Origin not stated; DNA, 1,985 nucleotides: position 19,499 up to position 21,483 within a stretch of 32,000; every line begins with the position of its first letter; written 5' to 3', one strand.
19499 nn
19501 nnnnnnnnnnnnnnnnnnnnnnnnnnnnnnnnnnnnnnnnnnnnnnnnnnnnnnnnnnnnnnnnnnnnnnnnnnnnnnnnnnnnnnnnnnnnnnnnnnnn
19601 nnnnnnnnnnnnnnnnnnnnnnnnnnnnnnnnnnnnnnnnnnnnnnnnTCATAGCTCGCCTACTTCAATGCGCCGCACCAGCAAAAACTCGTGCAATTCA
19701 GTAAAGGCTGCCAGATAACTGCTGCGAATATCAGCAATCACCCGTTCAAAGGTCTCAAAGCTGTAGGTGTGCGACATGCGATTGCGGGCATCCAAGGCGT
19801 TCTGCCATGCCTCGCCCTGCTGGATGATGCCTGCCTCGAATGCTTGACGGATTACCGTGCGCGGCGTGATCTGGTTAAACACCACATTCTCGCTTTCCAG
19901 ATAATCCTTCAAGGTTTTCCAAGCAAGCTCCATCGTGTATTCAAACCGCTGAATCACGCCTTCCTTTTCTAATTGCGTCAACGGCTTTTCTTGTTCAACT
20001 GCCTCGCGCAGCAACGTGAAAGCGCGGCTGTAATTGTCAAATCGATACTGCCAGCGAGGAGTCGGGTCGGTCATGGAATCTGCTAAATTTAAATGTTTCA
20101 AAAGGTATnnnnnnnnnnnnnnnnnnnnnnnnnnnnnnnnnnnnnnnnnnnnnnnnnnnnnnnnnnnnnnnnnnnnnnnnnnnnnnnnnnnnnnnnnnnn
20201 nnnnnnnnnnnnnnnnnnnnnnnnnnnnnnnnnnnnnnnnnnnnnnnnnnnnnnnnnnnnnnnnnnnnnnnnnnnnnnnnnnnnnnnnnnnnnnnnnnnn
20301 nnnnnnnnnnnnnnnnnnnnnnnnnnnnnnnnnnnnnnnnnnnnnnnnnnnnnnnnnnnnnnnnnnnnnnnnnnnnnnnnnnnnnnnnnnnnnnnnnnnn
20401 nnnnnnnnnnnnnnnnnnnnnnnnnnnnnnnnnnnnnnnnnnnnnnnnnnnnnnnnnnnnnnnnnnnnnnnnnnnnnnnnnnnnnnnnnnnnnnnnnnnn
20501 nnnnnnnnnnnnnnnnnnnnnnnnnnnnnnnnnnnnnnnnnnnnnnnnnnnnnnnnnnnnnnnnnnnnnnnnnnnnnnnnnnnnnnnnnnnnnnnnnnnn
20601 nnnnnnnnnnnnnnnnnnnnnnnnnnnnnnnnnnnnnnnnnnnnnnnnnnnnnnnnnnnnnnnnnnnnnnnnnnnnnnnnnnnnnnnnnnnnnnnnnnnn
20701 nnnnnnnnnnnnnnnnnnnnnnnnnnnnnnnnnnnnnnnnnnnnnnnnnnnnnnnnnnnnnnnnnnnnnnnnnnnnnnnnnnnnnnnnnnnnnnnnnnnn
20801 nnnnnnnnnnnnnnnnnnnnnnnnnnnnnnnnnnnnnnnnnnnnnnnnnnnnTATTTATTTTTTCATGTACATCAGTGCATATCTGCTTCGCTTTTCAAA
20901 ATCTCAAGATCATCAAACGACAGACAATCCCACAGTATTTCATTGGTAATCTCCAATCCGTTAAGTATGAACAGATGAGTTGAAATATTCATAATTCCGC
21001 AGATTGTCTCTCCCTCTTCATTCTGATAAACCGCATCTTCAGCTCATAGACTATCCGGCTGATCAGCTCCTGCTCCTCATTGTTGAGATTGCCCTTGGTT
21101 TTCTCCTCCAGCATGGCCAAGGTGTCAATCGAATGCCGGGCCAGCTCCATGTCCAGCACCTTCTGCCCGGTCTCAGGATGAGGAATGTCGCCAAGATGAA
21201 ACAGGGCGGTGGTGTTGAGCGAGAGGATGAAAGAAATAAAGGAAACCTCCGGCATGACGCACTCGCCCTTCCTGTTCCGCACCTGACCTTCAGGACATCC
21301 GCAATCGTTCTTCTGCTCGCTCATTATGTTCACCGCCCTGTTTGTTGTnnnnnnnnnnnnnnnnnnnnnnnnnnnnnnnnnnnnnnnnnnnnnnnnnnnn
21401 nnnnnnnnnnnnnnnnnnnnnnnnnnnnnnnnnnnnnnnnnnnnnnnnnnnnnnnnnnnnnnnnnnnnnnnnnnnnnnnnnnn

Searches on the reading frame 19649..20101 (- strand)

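Call 97: search_protein_families(library=pfam, proteins=[window:19649-20101:-], max_evalue=0.001)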
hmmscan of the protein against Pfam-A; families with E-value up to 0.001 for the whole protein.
window:19649-20101:- (150 aa): 1 family
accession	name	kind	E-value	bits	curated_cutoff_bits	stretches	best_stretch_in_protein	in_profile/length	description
PF08780.16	NTase_sub_bind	-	1.3e-42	145.2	31.8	1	20-140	2-124/126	Nucleotidyltransferase substrate binding protein like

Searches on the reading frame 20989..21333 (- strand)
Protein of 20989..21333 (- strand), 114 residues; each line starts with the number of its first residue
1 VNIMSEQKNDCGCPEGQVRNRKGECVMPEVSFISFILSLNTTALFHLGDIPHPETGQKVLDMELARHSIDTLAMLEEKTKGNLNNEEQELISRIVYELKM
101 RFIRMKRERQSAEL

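Call 97: search_protein_families(library=pfam, proteins=[window:20989-21333:-], max_evalue=0.001)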
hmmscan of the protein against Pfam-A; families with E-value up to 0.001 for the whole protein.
window:20989-21333:- (114 aa): 1 family
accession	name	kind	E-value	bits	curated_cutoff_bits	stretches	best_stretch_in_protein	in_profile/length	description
PF08899.16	DUF1844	-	2e-30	105.2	27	1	29-103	1-75/76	Domain of unknown function (DUF1844)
